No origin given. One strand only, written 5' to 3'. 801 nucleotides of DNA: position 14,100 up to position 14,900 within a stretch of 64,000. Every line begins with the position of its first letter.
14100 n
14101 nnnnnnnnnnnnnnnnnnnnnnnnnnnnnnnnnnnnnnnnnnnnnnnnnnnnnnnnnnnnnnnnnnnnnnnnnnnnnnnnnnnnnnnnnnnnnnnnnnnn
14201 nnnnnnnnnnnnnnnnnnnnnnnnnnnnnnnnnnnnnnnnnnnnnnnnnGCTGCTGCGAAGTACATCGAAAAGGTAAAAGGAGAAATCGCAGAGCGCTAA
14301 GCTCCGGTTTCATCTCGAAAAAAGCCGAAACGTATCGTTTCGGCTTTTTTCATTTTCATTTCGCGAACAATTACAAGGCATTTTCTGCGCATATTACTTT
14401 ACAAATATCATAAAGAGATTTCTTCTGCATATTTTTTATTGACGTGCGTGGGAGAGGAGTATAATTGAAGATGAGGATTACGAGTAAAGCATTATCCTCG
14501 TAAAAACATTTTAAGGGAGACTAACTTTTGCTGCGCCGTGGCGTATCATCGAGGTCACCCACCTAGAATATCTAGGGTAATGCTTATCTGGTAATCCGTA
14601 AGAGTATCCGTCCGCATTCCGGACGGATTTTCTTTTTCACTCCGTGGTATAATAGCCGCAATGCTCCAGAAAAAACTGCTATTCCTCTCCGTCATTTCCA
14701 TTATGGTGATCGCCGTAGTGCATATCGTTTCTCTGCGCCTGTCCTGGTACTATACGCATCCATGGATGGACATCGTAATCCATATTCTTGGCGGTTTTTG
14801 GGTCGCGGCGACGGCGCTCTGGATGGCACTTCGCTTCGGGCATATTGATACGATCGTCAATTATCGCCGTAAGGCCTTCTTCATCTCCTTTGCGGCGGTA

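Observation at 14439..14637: Stand-alone promoter-to-terminator unit of about 170 nt with no ORF: a candidate small RNA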

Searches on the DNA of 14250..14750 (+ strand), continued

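Call 48: search_with_rna_model(model_id=R2, sources=[window, L085, L003, L004, L005, L006, L007, L008, L009, L010, L011, L012, L013, L014, L015, L016, L017, L018, L019, L020, L021, L022, L023, L024, L025, L026, L027, L028, L029, L030, L031, L032, L033, L034, L035, L036, L037, L038, L039, L040, L041, L042, L043, L044, L045, L046, L047, L048, L049, L050, L051, L052, L053, L054, L055, L056, L057, L058, L059, L060, L061, L062, L063, L064, L065, L066, L067, L068, L069, L070, L071, L072, L073, L074, L075, L076, L077, L078, L079, L080, L081, L082, L083, L084], max_evalue=0.01)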
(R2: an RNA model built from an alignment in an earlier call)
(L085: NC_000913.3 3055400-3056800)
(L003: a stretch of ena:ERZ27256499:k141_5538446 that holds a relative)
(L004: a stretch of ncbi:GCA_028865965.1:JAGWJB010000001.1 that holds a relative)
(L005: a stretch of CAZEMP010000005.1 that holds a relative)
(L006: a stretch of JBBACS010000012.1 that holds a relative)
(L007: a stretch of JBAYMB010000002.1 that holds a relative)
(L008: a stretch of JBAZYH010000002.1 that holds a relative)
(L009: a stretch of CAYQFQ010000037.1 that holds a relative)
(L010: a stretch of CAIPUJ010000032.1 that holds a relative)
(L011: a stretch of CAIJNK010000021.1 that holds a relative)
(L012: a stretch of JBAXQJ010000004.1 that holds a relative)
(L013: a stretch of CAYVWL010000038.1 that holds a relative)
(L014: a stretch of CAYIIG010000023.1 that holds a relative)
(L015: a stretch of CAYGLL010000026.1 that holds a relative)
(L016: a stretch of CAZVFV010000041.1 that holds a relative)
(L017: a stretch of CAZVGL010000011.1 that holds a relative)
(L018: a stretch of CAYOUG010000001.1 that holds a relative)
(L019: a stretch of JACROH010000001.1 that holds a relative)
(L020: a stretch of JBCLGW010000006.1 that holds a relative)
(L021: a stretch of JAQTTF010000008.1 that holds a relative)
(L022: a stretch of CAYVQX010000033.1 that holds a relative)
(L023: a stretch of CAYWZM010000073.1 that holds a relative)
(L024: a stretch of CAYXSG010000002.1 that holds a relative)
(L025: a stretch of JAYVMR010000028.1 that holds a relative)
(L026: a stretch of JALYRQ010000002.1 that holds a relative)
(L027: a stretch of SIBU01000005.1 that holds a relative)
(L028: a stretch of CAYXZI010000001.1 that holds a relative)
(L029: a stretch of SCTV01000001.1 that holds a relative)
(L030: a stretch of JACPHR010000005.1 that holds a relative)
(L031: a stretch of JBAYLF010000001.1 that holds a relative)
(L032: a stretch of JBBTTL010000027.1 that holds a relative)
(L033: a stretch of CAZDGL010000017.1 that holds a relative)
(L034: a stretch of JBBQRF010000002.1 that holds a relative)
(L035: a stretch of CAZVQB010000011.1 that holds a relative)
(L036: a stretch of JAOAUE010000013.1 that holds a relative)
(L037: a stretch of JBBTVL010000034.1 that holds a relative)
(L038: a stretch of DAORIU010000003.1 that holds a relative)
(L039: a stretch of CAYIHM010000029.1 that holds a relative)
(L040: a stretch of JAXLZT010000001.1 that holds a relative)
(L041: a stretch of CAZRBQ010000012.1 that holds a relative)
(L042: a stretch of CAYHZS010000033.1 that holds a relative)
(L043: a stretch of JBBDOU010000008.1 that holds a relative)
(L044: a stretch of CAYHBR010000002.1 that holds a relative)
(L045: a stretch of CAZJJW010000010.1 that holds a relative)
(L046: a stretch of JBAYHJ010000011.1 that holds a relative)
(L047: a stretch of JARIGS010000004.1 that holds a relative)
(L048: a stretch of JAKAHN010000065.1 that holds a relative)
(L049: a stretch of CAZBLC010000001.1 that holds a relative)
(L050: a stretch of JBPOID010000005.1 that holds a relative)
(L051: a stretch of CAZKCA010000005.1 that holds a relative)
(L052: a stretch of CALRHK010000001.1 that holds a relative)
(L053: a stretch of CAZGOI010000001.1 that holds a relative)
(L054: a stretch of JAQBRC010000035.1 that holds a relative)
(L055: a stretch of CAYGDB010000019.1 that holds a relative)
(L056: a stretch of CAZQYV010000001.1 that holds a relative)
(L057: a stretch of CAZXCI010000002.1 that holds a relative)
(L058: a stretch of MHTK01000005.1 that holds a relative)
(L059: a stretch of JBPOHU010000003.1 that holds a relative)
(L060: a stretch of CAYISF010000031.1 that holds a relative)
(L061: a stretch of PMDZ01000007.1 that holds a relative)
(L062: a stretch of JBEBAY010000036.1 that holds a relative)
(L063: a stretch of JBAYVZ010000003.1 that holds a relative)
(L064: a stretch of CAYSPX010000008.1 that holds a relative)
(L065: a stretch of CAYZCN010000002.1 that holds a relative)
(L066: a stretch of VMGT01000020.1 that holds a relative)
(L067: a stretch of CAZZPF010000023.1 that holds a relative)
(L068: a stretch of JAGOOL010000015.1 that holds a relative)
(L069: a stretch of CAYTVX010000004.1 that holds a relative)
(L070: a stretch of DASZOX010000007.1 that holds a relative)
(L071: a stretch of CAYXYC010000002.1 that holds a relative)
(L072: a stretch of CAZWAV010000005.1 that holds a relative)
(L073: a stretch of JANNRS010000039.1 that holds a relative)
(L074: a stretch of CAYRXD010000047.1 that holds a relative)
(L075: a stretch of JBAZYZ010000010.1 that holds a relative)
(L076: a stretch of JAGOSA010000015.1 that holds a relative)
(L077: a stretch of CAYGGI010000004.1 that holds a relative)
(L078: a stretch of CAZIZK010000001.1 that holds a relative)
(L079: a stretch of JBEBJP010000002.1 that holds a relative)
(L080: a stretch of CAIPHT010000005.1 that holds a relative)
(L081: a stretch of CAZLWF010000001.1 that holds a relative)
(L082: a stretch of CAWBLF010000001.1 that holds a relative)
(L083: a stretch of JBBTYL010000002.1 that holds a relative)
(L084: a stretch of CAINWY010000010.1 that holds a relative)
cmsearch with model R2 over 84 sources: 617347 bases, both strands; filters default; matches with E-value up to 0.01: 78.
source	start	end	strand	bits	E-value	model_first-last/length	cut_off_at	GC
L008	2216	2340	+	123.6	1.1e-24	1-126/126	no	0.36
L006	2194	2319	+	117.8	2.2e-23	1-126/126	no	0.37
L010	1779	1905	+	117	3.3e-23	1-126/126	no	0.41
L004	3807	3932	+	112.1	4.5e-22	1-126/126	no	0.44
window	14474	14599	+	111.3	6.7e-22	1-126/126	no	0.43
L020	2355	2480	+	111.2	7.3e-22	1-126/126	no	0.38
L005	2228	2352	+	107.7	4.6e-21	1-126/126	no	0.41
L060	1381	1509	+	102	9e-20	1-126/126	no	0.37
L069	2315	2441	+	101.2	1.4e-19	1-126/126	no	0.39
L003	3852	3976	+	100.2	2.3e-19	1-126/126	no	0.46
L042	2727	2855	+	99.2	3.9e-19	1-126/126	no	0.43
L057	2367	2494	+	98.8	4.9e-19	1-126/126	no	0.38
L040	2394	2520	+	97.2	1.1e-18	1-126/126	no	0.39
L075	978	1106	+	96.8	1.4e-18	1-126/126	no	0.43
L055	2422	2544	+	96.4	1.7e-18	1-126/126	no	0.37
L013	741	869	+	95.1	3.4e-18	1-126/126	no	0.37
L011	2338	2466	+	95.1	3.5e-18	1-126/126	no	0.4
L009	2129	2262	+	93.9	6.4e-18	1-126/126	no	0.36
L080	2328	2456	+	91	2.9e-17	1-126/126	no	0.36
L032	1664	1793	+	91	3e-17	1-126/126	no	0.33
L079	2394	2534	+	86.6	3e-16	1-126/126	no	0.39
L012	2321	2450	+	86.5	3.1e-16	1-126/126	no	0.42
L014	2163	2291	+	85.4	5.6e-16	1-126/126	no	0.42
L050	2429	2569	+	85.2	6.3e-16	1-126/126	no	0.37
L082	2748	2874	+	85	7.2e-16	1-126/126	no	0.43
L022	2017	2144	+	84.7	8e-16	1-126/126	no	0.42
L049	2454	2593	+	84.6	8.9e-16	1-126/126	no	0.33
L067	1199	1335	+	83.4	1.6e-15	1-126/126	no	0.42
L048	1987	2131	+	82.7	2.4e-15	1-126/126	no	0.42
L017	2161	2284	+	82.3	2.8e-15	1-126/126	no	0.4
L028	2429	2567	+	82.1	3.2e-15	1-126/126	no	0.36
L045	2805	2930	+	82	3.3e-15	1-126/126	no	0.43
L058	2312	2447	+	81.5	4.4e-15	1-126/126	no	0.38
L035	2414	2553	+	81.4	4.7e-15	1-126/126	no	0.34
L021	2396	2520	+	80.7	6.7e-15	1-126/126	no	0.42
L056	2370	2518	+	79.4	1.3e-14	1-126/126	no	0.4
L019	2310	2422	+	79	1.6e-14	1-126/126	no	0.41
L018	2299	2428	+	78.7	1.9e-14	1-126/126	no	0.42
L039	2236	2360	+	78.7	1.9e-14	1-126/126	no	0.43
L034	2416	2543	+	78.7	2e-14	1-126/126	no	0.42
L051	2367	2503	+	75.5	1e-13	1-126/126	no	0.36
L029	2351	2492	+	73.3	3.3e-13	1-126/126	no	0.42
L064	2413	2554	+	72.6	4.9e-13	1-126/126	no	0.38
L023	47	191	+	72.5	5e-13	1-126/126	no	0.39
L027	2265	2445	+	70.8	1.2e-12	1-126/126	no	0.4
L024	2419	2566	+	70.6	1.4e-12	1-126/126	no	0.45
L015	1842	1957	+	70.4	1.5e-12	1-126/126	no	0.46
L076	879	1027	+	70.2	1.7e-12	1-126/126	no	0.4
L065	2224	2342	+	68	5.3e-12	1-126/126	no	0.49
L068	2012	2159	+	68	5.3e-12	1-126/126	no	0.43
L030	2235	2461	+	67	9.4e-12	1-126/126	no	0.4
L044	2352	2499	+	66.6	1.1e-11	1-126/126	no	0.42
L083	2432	2574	+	64.5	3.4e-11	1-126/126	no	0.43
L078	2382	2508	+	63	7.7e-11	1-126/126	no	0.43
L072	2741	2890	+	62.9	7.8e-11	1-126/126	no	0.33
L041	120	265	+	61.6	1.6e-10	1-126/126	no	0.42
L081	2269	2419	+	60.2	3.2e-10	1-126/126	no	0.31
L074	2179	2304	+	58.3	9e-10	1-126/126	no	0.44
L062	2335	2493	+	57.4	1.4e-09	1-126/126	no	0.34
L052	2322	2468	+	56.4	2.5e-09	1-126/126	no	0.44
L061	2763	2912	+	56.1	2.8e-09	1-126/126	no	0.33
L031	2648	2821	+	56.1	2.9e-09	1-126/126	no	0.39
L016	433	579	+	54.9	5.3e-09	1-126/126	no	0.39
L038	1380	1527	+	54.9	5.4e-09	1-126/126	no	0.36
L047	2678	2823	+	54.7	5.8e-09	1-126/126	no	0.45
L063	2209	2367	+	54.1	8.3e-09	1-126/126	no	0.35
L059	2348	2503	+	53.3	1.3e-08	1-126/126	no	0.36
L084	730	878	+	52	2.4e-08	1-126/126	no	0.34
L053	2762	2912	+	50.8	4.7e-08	1-126/126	no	0.34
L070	2339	2499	+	50.6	5.2e-08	1-126/126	no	0.39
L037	2687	2821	+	49.2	1.1e-07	1-126/126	no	0.43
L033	158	307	+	46.8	3.9e-07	1-126/126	no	0.38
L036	1242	1390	+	43.6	2e-06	1-126/126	no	0.36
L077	2427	2563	+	43.3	2.5e-06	1-126/126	no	0.45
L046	2767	2916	+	43.1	2.7e-06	1-126/126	no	0.31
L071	2729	2879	+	42.1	4.5e-06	1-126/126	no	0.42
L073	2330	2485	+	42.1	4.6e-06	1-126/126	no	0.38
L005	2227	2351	-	34.3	0.00027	1-126/126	no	0.4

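Call 49: search_with_rna_model(model_id=R2, source=L085, max_evalue=10, filters=off, show_alignments=1)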
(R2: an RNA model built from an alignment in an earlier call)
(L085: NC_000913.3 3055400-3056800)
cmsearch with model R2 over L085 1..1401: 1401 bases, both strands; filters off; matches with E-value up to 10: 4.
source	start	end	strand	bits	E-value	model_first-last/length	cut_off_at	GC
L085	452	525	-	7.3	0.95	1-126/126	no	0.46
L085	1048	1099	+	6.3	1.6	1-126/126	no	0.46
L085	313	375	-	4.4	4.3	1-126/126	no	0.43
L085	714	735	-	3.5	6.8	55-75/126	no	0.5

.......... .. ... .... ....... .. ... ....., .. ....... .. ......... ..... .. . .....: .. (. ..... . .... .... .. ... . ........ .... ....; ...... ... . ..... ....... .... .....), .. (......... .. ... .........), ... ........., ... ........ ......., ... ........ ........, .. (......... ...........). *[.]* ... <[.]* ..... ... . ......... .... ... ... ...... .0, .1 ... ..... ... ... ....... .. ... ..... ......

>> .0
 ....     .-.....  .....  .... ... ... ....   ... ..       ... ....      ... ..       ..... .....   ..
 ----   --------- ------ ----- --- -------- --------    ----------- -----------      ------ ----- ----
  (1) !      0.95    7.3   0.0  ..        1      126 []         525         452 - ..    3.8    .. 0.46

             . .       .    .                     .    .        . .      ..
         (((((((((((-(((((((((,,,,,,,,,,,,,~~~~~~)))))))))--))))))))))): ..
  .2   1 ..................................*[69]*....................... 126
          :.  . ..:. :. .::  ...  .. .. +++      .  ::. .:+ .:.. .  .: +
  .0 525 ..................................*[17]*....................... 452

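Call 54: search_with_rna_model(model_id=R2, sources=[window, L003, L004, L005, L006, L007, L008, L009, L010, L011, L012, L013, L014, L015, L016, L017, L018, L019, L020, L021, L022, L023, L024, L025, L026, L027, L028, L029, L030, L031, L032, L033, L034, L035, L036, L037, L038, L039, L040, L041, L042, L043, L044, L045, L046, L047, L048, L049, L050, L051, L052, L053, L054, L055, L056, L057, L058, L059, L060, L061, L062, L063, L064, L065, L066, L067, L068, L069, L070, L071, L072, L073, L074, L075, L076, L077, L078, L079, L080, L081, L082, L083, L084], max_evalue=0.00001, make_alignment=true)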
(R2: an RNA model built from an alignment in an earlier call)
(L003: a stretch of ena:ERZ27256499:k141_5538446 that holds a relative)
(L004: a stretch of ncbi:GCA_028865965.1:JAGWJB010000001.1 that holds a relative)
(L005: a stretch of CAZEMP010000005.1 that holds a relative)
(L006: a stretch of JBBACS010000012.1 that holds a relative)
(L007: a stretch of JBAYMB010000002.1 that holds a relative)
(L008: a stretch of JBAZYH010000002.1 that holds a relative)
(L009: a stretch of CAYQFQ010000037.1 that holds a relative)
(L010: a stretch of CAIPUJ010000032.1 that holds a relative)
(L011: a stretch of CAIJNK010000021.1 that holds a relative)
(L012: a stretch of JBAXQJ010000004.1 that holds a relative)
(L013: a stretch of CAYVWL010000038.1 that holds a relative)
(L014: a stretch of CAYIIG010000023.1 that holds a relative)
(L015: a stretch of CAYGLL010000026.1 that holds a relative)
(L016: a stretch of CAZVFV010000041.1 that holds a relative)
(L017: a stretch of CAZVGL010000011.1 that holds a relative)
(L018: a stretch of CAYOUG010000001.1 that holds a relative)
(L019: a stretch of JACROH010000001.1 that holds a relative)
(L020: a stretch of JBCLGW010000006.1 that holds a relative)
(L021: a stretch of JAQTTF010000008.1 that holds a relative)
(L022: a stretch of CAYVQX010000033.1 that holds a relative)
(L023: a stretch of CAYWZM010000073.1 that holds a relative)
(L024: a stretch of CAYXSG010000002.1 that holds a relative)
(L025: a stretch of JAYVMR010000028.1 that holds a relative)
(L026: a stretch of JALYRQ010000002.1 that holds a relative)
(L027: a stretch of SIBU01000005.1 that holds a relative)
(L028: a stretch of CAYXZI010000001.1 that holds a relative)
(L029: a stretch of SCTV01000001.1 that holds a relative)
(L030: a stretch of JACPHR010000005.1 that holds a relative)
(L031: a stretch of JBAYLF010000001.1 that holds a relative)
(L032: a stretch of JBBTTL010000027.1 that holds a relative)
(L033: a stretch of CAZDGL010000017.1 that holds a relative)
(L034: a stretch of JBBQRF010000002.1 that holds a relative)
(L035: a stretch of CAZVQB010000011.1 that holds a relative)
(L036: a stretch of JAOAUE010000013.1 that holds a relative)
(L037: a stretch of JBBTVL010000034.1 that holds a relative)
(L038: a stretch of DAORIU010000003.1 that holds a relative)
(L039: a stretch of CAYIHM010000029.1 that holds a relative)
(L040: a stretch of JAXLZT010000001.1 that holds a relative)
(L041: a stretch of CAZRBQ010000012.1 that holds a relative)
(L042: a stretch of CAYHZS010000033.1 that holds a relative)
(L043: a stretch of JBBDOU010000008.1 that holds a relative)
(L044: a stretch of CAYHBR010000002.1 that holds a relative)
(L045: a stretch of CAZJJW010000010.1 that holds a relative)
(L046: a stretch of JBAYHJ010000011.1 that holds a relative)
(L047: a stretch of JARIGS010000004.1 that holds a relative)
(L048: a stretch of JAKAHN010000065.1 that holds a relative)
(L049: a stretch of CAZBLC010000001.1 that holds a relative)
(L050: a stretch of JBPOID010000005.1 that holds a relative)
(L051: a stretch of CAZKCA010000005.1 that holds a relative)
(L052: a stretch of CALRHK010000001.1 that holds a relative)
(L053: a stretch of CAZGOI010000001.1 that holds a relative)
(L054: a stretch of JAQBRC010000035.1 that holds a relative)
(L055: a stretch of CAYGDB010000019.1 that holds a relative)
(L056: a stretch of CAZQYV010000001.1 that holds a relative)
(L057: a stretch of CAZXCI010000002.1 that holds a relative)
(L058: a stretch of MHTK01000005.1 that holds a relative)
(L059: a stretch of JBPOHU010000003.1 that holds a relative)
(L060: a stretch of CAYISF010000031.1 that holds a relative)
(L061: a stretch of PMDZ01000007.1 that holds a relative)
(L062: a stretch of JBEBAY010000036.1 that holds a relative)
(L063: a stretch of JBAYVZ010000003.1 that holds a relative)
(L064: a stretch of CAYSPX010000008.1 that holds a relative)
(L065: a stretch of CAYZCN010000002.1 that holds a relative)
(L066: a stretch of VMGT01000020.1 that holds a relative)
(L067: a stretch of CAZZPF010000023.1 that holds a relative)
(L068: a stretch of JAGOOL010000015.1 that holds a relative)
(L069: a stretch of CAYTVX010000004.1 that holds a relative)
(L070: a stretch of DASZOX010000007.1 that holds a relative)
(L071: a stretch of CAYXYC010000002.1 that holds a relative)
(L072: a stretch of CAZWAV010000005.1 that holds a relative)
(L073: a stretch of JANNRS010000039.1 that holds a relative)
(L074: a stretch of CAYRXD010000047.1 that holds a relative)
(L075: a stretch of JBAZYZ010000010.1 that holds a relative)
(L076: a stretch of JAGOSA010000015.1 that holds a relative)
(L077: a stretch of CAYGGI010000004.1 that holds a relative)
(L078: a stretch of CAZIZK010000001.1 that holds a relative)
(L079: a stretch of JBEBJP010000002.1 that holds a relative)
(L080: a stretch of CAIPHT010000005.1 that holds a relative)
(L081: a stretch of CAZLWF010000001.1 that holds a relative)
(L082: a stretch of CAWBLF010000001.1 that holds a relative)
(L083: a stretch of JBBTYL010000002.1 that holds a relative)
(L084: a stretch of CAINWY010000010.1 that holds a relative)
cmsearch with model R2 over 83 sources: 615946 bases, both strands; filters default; matches with E-value up to 0.00001: 77.
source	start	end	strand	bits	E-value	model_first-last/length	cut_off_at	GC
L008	2216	2340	+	123.6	1.1e-24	1-126/126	no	0.36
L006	2194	2319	+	117.8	2.2e-23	1-126/126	no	0.37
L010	1779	1905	+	117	3.3e-23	1-126/126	no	0.41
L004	3807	3932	+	112.1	4.5e-22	1-126/126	no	0.44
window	14474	14599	+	111.3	6.7e-22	1-126/126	no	0.43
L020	2355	2480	+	111.2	7.2e-22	1-126/126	no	0.38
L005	2228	2352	+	107.7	4.6e-21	1-126/126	no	0.41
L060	1381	1509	+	102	9e-20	1-126/126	no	0.37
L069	2315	2441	+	101.2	1.4e-19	1-126/126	no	0.39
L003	3852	3976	+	100.2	2.3e-19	1-126/126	no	0.46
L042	2727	2855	+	99.2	3.9e-19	1-126/126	no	0.43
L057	2367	2494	+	98.8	4.9e-19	1-126/126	no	0.38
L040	2394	2520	+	97.2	1.1e-18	1-126/126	no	0.39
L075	978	1106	+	96.8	1.4e-18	1-126/126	no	0.43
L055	2422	2544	+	96.4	1.7e-18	1-126/126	no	0.37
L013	741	869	+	95.1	3.4e-18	1-126/126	no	0.37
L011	2338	2466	+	95.1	3.5e-18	1-126/126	no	0.4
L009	2129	2262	+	93.9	6.3e-18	1-126/126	no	0.36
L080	2328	2456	+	91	2.9e-17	1-126/126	no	0.36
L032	1664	1793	+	91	3e-17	1-126/126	no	0.33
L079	2394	2534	+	86.6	3e-16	1-126/126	no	0.39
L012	2321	2450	+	86.5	3.1e-16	1-126/126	no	0.42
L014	2163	2291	+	85.4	5.5e-16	1-126/126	no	0.42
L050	2429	2569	+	85.2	6.3e-16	1-126/126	no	0.37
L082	2748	2874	+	85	7.1e-16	1-126/126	no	0.43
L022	2017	2144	+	84.7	8e-16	1-126/126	no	0.42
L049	2454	2593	+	84.6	8.8e-16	1-126/126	no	0.33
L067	1199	1335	+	83.4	1.6e-15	1-126/126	no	0.42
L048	1987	2131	+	82.7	2.4e-15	1-126/126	no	0.42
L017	2161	2284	+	82.3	2.8e-15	1-126/126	no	0.4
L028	2429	2567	+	82.1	3.2e-15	1-126/126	no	0.36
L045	2805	2930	+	82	3.3e-15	1-126/126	no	0.43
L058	2312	2447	+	81.5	4.3e-15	1-126/126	no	0.38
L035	2414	2553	+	81.4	4.7e-15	1-126/126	no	0.34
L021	2396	2520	+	80.7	6.7e-15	1-126/126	no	0.42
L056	2370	2518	+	79.4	1.3e-14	1-126/126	no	0.4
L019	2310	2422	+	79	1.6e-14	1-126/126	no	0.41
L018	2299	2428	+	78.7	1.9e-14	1-126/126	no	0.42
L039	2236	2360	+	78.7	1.9e-14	1-126/126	no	0.43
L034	2416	2543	+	78.7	2e-14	1-126/126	no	0.42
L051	2367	2503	+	75.5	1e-13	1-126/126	no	0.36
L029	2351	2492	+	73.3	3.3e-13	1-126/126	no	0.42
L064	2413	2554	+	72.6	4.9e-13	1-126/126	no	0.38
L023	47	191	+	72.5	5e-13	1-126/126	no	0.39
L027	2265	2445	+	70.8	1.2e-12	1-126/126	no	0.4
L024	2419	2566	+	70.6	1.4e-12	1-126/126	no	0.45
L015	1842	1957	+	70.4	1.5e-12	1-126/126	no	0.46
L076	879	1027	+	70.2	1.7e-12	1-126/126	no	0.4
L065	2224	2342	+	68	5.3e-12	1-126/126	no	0.49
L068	2012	2159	+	68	5.3e-12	1-126/126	no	0.43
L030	2235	2461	+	67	9.4e-12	1-126/126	no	0.4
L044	2352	2499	+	66.6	1.1e-11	1-126/126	no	0.42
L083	2432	2574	+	64.5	3.4e-11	1-126/126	no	0.43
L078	2382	2508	+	63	7.7e-11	1-126/126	no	0.43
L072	2741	2890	+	62.9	7.8e-11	1-126/126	no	0.33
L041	120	265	+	61.6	1.6e-10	1-126/126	no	0.42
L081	2269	2419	+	60.2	3.2e-10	1-126/126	no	0.31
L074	2179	2304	+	58.3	9e-10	1-126/126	no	0.44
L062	2335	2493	+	57.4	1.4e-09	1-126/126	no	0.34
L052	2322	2468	+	56.4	2.5e-09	1-126/126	no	0.44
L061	2763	2912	+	56.1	2.8e-09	1-126/126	no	0.33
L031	2648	2821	+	56.1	2.9e-09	1-126/126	no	0.39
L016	433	579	+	54.9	5.3e-09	1-126/126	no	0.39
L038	1380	1527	+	54.9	5.4e-09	1-126/126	no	0.36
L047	2678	2823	+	54.7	5.8e-09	1-126/126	no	0.45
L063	2209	2367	+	54.1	8.3e-09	1-126/126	no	0.35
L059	2348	2503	+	53.3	1.3e-08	1-126/126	no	0.36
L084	730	878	+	52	2.4e-08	1-126/126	no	0.34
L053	2762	2912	+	50.8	4.7e-08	1-126/126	no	0.34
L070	2339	2499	+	50.6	5.2e-08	1-126/126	no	0.39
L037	2687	2821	+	49.2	1.1e-07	1-126/126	no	0.43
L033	158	307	+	46.8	3.9e-07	1-126/126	no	0.38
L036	1242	1390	+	43.6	2e-06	1-126/126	no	0.36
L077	2427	2563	+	43.3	2.5e-06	1-126/126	no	0.45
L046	2767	2916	+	43.1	2.7e-06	1-126/126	no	0.31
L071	2729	2879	+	42.1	4.5e-06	1-126/126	no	0.42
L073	2330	2485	+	42.1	4.6e-06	1-126/126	no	0.38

Alignment A6: 77 matches aligned to the model, 352 columns, each read 5' to 3' on its own strand. Consensus structure (alignment columns), stored with it:
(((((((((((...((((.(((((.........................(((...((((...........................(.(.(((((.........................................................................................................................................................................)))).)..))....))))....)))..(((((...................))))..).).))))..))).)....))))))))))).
